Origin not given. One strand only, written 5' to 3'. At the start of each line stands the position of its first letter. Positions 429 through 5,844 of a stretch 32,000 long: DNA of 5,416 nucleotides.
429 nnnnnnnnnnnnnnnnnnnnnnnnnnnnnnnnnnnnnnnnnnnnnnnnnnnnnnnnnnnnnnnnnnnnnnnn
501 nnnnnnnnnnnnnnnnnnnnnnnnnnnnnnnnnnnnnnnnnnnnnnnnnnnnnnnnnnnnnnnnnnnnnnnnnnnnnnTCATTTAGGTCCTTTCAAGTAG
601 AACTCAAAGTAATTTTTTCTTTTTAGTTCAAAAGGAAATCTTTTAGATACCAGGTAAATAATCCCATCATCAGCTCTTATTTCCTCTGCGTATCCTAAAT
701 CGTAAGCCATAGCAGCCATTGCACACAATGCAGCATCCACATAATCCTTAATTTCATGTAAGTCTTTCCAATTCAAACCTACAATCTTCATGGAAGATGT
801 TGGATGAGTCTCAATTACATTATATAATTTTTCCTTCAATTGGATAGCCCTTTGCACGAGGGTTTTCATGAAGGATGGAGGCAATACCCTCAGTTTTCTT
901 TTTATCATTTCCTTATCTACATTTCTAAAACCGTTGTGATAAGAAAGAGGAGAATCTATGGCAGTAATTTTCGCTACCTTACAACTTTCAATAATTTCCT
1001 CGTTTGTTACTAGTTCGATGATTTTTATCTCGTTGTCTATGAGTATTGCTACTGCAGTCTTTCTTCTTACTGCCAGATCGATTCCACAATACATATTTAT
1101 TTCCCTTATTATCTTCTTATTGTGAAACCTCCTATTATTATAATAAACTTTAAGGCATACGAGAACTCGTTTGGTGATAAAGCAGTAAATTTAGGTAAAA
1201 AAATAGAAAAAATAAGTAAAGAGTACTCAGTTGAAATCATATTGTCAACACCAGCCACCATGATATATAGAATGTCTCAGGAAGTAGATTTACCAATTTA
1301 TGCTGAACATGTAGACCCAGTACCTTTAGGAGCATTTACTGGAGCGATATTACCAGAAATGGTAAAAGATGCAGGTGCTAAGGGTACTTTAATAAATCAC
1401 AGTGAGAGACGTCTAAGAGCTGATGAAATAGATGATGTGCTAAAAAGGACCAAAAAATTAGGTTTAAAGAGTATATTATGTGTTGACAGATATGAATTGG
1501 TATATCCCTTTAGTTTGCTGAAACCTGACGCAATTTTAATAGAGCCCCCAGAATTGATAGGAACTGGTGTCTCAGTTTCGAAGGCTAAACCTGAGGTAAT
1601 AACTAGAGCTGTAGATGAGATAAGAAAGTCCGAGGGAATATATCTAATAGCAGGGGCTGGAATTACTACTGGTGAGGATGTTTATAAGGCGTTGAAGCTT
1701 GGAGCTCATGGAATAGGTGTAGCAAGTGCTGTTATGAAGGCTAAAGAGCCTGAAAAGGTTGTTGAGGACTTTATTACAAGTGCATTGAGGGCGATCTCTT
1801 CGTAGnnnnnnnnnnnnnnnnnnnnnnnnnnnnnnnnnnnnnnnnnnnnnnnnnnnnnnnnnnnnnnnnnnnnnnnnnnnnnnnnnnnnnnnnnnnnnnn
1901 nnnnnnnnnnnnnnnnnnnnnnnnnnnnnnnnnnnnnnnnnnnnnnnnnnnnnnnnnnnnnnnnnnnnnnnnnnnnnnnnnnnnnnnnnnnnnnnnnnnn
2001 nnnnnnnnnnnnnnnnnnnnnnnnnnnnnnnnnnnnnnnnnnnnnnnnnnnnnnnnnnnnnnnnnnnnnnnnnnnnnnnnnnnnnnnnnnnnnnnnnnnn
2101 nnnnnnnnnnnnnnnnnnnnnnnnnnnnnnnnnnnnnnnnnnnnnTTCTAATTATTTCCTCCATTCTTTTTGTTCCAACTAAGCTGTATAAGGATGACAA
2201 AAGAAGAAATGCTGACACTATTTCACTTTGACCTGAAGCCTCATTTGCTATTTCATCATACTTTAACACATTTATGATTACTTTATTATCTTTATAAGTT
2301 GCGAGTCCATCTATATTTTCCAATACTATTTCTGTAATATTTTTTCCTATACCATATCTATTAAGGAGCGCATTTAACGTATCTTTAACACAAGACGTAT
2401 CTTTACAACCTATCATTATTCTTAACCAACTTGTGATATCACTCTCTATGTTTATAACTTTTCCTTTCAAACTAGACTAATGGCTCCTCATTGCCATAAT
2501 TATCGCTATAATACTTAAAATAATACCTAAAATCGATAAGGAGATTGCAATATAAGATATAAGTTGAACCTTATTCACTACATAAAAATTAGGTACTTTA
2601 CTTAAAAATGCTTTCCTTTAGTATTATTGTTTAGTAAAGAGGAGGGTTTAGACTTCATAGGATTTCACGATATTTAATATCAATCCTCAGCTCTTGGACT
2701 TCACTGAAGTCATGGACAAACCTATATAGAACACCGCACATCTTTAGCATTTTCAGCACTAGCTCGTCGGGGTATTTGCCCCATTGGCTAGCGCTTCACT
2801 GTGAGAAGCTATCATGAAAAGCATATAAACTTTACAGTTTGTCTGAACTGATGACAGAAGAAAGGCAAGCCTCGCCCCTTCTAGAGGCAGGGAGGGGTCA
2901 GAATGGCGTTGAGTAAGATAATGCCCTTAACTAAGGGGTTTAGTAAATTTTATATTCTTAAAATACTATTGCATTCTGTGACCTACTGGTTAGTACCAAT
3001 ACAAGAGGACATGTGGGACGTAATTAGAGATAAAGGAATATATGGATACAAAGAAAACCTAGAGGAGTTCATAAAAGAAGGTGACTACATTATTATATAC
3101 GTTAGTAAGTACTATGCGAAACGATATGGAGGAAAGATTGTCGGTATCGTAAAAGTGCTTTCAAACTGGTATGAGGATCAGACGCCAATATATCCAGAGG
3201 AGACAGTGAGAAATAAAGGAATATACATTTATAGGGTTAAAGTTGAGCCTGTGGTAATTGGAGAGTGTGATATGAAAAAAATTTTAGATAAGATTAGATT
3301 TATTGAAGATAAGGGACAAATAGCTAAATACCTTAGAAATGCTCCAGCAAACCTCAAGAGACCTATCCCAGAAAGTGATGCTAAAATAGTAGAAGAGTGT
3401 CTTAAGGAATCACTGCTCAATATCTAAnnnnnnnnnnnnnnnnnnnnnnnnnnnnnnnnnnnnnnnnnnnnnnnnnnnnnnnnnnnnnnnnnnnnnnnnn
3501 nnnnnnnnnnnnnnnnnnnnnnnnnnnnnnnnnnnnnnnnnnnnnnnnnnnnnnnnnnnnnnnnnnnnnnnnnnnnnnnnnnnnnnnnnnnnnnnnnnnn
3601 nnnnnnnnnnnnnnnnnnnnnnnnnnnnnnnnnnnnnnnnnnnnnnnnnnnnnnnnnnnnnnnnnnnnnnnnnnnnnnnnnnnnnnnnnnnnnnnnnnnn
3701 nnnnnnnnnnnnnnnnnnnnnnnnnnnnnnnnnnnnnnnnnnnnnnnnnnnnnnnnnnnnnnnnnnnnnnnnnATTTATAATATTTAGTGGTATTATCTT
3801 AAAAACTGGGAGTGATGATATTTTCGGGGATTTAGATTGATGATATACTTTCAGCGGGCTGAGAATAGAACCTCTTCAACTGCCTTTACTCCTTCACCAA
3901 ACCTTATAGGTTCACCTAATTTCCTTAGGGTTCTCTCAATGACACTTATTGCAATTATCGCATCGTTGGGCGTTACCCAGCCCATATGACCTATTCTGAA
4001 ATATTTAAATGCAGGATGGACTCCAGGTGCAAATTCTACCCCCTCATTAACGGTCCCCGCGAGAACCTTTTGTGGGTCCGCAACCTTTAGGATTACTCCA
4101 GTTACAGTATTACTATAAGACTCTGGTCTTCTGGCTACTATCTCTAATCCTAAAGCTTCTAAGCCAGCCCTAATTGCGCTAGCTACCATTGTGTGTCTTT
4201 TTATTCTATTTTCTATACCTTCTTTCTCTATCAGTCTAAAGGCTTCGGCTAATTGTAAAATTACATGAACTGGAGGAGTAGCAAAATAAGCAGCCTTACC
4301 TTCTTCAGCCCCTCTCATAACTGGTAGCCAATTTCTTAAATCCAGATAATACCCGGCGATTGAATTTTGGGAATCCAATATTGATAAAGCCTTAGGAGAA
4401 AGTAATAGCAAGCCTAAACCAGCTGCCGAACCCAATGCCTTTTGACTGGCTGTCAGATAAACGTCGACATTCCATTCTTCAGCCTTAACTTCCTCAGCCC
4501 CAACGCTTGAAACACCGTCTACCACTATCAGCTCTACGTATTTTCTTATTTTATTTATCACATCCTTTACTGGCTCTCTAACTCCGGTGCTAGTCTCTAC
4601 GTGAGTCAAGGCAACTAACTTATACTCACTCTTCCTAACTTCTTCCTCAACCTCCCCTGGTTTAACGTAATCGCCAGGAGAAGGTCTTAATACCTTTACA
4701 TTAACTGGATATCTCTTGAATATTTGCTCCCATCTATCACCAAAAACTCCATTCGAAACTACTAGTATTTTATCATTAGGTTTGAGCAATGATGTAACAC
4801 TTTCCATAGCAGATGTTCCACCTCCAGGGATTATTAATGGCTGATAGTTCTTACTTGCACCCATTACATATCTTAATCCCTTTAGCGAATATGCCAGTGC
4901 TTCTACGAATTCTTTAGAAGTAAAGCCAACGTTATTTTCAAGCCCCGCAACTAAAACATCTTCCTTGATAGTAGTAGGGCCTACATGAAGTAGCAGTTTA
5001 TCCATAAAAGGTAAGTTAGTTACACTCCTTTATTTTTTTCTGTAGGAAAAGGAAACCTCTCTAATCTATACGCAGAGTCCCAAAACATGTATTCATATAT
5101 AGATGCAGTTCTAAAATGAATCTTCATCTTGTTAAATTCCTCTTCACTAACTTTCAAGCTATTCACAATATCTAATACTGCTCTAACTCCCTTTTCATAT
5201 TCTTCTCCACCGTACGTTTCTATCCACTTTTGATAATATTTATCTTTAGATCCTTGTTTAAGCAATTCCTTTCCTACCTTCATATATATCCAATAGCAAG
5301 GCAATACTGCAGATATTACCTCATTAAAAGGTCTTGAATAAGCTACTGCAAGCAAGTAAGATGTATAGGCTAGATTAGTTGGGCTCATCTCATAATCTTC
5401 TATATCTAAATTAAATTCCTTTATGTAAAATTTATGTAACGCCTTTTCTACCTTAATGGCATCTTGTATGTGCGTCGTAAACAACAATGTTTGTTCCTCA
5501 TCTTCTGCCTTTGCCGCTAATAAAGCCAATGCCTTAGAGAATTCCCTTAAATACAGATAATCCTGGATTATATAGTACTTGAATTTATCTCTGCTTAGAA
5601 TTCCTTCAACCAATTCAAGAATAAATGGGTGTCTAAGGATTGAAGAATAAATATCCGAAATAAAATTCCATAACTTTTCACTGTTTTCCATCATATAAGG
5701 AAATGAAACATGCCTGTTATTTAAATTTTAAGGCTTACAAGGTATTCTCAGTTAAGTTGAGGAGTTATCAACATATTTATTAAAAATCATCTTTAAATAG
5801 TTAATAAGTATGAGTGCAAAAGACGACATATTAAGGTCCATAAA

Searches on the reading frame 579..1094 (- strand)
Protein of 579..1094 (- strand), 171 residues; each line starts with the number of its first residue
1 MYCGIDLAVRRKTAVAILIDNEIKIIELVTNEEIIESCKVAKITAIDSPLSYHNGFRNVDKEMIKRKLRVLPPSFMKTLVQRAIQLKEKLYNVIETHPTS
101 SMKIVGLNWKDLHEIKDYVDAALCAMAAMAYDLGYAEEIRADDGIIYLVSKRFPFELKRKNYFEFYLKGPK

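Call 92: search_protein_families(library=pfam, proteins=[window:579-1094:-], max_evalue=0.001)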
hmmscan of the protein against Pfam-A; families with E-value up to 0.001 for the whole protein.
window:579-1094:- (171 aa): 1 family
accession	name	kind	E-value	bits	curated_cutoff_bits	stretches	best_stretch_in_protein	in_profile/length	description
PF04250.19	DUF429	-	8.5e-07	29.4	23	0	4-82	1-85/214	Protein of unknown function (DUF429)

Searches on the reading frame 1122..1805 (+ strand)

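Call 92: search_protein_families(library=pfam, proteins=[window:1122-1805:+], max_evalue=0.001)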
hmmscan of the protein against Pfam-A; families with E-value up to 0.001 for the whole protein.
window:1122-1805:+ (227 aa): 4 families
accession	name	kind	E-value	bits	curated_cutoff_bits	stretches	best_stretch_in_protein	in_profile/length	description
PF00121.24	TIM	-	8.9e-44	150.3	20.1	1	4-215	1-243/245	Triosephosphate isomerase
PF03060.21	NMO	-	4.5e-05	23.4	28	1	136-210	158-231/331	Nitronate monooxygenase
PF05690.20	ThiG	-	6.1e-05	22.9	23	1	163-217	166-220/247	Thiazole biosynthesis protein ThiG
PF01070.24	FMN_dh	-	0.00023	20.8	24.9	1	163-205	266-306/350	FMN-dependent dehydrogenase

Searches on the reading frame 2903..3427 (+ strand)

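Call 92: search_protein_families(library=pfam, proteins=[window:2903-3427:+], max_evalue=0.001)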
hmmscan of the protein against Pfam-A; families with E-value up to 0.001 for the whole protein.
window:2903-3427:+ (174 aa): 1 family
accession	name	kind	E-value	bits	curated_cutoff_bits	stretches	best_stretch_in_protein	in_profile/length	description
PF01878.24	EVE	-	6.3e-17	62.4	23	1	27-165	1-144/145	EVE domain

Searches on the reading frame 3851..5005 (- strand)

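Call 13: search_protein_families(library=pfam, proteins=[window:3851-5005:-], max_evalue=0.001)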
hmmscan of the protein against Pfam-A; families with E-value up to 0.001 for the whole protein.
window:3851-5005:- (384 aa): 1 family
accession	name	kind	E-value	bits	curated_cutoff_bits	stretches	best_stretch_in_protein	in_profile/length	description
PF00266.25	Aminotran_5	-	1.7e-29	103.4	21.5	1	29-332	37-342/371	Aminotransferase class-V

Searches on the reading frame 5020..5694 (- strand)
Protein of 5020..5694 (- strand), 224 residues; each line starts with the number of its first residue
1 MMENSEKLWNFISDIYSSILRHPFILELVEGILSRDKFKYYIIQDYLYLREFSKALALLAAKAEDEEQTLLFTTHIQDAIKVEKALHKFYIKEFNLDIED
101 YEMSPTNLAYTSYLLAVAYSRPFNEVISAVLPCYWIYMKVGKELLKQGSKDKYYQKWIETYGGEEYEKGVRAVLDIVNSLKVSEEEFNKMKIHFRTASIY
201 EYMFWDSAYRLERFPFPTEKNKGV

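Call 92: search_protein_families(library=pfam, proteins=[window:5020-5694:-], max_evalue=0.001)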
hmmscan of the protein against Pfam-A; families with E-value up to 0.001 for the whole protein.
window:5020-5694:- (224 aa): 1 family
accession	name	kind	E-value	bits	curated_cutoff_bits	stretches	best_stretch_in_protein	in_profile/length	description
PF03070.21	TENA_THI-4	-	2.7e-43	148.6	22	1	13-210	5-209/210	TENA/THI-4/PQQC family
